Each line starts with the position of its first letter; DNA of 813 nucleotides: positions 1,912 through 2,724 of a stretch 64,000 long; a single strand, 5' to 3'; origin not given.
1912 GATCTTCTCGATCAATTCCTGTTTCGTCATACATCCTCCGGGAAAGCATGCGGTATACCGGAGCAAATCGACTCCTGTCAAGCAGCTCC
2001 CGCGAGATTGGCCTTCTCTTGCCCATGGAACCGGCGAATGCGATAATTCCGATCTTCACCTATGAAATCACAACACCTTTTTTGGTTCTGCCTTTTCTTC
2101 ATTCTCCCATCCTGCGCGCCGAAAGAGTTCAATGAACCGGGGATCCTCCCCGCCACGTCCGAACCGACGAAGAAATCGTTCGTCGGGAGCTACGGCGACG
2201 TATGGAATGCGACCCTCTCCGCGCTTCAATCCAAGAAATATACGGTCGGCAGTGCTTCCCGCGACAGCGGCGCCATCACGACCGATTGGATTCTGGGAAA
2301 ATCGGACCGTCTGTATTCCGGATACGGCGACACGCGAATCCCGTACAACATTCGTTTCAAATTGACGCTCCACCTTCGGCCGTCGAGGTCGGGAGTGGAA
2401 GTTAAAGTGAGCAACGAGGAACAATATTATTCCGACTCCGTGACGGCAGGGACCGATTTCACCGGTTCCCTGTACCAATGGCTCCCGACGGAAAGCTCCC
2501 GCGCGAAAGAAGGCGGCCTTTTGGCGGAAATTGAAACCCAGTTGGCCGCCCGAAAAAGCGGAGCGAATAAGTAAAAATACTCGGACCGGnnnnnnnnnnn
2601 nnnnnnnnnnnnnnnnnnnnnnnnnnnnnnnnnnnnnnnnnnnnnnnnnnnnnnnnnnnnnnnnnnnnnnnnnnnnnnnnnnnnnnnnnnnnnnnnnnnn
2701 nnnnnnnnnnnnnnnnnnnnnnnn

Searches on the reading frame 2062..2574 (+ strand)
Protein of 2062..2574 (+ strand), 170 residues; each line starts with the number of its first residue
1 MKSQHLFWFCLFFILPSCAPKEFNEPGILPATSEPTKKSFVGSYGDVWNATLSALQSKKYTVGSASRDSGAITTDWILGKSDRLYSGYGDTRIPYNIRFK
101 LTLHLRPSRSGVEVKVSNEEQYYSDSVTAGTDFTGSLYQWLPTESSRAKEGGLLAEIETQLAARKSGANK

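Call 35: search_protein_families(library=pfam, proteins=[window:2062-2574:+], max_evalue=0.00001)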
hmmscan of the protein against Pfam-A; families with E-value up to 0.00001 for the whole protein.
window:2062-2574:+ (170 aa): 1 family
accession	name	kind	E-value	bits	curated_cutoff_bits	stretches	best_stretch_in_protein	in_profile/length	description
PF06804.17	Lipoprotein_18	-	2.2e-06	27.3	25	1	46-120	84-159/323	NlpB/DapX lipoprotein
